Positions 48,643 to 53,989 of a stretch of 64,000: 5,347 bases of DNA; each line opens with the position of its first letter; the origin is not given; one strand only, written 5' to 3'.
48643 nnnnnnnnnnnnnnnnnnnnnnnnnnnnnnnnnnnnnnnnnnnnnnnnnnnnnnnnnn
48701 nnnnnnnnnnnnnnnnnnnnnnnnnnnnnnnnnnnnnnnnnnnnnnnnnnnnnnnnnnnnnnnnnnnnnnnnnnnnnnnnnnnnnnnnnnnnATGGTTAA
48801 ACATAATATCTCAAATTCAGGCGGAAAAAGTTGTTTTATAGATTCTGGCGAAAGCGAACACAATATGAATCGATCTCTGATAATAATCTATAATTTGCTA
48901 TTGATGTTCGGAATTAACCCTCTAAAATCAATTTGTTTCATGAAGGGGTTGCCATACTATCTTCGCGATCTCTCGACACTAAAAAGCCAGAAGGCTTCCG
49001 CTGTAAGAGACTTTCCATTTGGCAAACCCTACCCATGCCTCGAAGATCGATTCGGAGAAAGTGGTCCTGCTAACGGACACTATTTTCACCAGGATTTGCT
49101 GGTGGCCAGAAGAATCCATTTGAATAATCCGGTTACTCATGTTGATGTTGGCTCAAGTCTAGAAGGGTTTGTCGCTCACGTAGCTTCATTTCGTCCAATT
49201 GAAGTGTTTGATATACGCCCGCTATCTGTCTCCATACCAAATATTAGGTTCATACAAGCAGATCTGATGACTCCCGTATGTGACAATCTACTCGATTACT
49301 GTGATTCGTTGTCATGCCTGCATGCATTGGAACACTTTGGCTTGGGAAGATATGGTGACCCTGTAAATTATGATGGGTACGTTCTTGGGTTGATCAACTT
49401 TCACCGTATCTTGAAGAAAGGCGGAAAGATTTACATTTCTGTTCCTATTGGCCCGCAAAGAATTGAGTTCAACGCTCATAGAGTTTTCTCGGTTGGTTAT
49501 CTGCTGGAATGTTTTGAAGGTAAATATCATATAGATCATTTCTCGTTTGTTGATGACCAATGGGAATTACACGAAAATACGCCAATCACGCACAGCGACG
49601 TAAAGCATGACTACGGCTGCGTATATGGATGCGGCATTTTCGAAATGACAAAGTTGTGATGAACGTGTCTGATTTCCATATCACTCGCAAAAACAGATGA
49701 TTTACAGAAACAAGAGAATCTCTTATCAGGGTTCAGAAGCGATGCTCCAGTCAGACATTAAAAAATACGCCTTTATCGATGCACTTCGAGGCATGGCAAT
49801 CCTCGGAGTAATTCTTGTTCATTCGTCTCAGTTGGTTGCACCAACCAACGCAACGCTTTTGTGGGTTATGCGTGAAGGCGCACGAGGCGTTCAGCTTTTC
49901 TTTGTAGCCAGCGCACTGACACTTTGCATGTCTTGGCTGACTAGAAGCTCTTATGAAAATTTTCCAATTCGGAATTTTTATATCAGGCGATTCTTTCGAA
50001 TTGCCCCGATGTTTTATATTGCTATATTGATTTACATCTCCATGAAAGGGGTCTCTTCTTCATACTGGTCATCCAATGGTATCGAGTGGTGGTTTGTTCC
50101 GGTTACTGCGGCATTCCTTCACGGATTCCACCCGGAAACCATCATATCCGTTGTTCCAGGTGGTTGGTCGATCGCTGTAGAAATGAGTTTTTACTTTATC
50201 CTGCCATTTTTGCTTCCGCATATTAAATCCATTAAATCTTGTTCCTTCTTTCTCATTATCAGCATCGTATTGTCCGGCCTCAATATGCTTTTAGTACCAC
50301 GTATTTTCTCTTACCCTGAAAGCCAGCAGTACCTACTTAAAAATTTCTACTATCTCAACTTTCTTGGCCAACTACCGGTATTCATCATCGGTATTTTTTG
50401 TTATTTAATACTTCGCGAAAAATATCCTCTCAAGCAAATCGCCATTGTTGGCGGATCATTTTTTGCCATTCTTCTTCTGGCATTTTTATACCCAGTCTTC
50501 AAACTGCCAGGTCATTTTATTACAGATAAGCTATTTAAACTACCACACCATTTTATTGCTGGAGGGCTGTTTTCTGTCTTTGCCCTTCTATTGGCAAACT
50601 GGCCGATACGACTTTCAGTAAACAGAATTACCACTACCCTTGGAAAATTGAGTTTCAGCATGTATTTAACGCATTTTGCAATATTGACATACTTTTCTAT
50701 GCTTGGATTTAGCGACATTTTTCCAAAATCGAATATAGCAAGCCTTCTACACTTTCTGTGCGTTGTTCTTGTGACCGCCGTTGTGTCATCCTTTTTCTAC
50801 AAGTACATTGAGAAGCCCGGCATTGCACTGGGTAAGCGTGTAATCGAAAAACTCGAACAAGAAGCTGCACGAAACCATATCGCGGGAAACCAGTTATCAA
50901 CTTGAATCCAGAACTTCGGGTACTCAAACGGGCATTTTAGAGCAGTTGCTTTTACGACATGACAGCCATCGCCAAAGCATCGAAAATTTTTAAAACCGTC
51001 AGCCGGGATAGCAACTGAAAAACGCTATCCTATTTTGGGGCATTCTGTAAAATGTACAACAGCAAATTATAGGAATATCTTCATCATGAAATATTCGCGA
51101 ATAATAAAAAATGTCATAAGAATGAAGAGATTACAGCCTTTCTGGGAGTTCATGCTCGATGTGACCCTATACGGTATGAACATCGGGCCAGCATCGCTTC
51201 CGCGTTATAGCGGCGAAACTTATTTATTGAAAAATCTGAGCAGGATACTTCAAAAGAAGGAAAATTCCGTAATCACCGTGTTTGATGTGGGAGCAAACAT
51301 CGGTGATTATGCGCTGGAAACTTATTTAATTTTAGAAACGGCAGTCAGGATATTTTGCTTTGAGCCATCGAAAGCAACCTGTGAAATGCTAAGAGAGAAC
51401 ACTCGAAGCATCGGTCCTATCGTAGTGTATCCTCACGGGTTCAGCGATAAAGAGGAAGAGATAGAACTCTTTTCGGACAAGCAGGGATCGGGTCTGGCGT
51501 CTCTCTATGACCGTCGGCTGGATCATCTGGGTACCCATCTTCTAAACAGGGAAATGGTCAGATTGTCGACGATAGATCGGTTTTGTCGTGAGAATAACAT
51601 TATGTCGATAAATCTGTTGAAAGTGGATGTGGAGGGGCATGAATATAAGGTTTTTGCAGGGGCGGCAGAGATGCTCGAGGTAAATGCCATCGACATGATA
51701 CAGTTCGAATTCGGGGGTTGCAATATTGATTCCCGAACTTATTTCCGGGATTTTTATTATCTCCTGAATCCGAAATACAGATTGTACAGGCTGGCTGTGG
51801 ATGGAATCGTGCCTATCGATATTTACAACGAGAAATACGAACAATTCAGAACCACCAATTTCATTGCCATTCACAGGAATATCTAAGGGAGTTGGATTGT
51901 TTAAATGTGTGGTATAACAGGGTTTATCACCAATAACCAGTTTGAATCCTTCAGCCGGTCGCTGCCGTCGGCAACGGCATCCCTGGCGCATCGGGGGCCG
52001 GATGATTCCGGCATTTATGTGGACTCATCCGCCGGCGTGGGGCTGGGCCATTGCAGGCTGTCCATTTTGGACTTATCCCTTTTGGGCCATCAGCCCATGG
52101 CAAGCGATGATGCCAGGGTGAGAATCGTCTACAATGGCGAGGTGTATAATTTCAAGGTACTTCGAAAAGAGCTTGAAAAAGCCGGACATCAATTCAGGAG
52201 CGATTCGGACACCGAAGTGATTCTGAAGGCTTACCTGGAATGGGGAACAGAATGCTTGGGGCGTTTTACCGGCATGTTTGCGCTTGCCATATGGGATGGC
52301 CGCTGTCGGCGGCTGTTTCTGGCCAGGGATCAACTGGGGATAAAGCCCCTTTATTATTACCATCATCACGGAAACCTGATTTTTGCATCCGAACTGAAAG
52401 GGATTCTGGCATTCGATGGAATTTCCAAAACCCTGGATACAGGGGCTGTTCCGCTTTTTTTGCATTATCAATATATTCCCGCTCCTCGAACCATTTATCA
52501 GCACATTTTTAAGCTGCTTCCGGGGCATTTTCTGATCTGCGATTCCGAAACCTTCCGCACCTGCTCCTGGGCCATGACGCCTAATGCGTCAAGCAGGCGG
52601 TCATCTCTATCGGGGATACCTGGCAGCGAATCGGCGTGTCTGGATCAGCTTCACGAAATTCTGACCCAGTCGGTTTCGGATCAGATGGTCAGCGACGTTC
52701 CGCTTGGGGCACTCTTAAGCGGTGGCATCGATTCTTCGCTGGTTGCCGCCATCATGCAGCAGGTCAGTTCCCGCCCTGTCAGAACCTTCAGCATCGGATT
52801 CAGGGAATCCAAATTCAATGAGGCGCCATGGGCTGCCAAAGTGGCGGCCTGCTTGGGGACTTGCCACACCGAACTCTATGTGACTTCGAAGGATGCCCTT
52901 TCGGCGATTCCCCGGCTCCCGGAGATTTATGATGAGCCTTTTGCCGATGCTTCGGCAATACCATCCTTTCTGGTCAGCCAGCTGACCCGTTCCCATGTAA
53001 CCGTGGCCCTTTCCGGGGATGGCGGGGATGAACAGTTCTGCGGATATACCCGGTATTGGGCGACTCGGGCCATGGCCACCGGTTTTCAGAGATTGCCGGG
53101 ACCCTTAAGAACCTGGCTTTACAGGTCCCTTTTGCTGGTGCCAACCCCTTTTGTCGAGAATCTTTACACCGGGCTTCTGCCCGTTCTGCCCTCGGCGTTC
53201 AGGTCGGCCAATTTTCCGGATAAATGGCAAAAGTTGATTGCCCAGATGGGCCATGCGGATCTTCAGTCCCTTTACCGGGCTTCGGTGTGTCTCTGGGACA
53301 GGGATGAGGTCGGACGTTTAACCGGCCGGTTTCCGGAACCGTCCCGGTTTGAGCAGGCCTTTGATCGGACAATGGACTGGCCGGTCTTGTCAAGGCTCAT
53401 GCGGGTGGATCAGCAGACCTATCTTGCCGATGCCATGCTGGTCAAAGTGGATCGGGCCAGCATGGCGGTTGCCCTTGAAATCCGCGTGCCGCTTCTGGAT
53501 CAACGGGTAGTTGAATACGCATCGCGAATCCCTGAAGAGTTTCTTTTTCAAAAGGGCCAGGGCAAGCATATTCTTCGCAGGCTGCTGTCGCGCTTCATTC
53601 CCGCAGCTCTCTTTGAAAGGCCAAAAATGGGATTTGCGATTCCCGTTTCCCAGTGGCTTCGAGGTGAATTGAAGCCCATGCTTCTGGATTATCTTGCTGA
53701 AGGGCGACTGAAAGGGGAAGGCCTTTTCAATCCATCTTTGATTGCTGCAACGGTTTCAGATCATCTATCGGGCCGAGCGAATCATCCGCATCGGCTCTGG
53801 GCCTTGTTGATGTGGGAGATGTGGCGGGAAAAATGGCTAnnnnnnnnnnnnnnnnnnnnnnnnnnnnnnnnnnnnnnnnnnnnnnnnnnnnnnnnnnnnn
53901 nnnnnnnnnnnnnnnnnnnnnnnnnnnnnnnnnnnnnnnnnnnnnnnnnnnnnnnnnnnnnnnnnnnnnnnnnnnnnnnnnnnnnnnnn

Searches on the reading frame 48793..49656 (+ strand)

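Call 11: search_protein_families(library=pfam, proteins=[window:48793-49656:+], max_evalue=0.00001)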
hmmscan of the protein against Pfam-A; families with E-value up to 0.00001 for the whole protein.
window:48793-49656:+ (288 aa): 1 family
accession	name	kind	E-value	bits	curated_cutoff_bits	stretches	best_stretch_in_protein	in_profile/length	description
PF03269.20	DUF268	-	9.3e-13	48.8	25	1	172-253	65-146/176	Caenorhabditis protein of unknown function, DUF268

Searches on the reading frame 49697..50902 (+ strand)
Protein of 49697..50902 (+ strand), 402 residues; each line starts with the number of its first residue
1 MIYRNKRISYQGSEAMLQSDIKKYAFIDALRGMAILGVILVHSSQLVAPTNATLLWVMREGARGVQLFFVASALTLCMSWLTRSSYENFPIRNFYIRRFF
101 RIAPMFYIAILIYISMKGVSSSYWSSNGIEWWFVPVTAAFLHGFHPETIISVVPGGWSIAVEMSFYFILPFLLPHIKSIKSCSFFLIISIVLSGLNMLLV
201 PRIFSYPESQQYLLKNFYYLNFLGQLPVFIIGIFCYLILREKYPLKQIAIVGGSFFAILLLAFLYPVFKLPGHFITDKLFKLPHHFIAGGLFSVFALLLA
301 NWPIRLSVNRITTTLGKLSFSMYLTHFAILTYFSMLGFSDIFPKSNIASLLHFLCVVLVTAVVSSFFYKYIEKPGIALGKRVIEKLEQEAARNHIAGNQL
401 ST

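Call 11: search_protein_families(library=pfam, proteins=[window:49697-50902:+], max_evalue=0.00001)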
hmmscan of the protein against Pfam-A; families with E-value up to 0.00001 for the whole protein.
window:49697-50902:+ (402 aa): 1 family
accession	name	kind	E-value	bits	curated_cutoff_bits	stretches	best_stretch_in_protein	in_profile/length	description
PF01757.29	Acyl_transf_3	-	9.5e-29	100.9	31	1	25-368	2-325/326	Acyltransferase domain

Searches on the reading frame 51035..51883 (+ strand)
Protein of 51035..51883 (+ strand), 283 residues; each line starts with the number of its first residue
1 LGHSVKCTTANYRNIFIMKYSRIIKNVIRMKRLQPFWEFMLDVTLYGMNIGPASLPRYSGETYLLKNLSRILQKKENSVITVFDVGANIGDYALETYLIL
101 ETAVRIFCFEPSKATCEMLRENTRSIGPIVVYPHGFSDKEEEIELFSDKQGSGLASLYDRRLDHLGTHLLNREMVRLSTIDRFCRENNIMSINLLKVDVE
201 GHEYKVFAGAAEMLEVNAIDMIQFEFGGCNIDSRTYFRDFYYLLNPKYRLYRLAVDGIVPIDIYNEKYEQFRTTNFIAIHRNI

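Call 11: search_protein_families(library=pfam, proteins=[window:51035-51883:+], max_evalue=0.00001)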
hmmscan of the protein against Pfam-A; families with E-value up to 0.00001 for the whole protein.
window:51035-51883:+ (283 aa): 1 family
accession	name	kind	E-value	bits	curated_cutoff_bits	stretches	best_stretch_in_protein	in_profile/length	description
PF05050.19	Methyltransf_21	-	4.6e-15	56.6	22.7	1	84-230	1-152/173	Methyltransferase FkbM domain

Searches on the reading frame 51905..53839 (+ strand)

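Call 11: search_protein_families(library=pfam, proteins=[window:51905-53839:+], max_evalue=0.00001)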
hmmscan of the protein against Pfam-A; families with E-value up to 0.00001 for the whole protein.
window:51905-53839:+ (645 aa): 3 families
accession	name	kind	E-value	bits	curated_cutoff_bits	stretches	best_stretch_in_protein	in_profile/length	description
PF00733.27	Asn_synthase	-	1.1e-104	351.3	21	1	249-641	2-353/354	Asparagine synthase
PF13537.11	GATase_7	-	1.6e-46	157.7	25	1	49-168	1-122/123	Glutamine amidotransferase domain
PF13522.11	GATase_6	-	1.3e-45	155.1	27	1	32-163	1-130/130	Glutamine amidotransferase domain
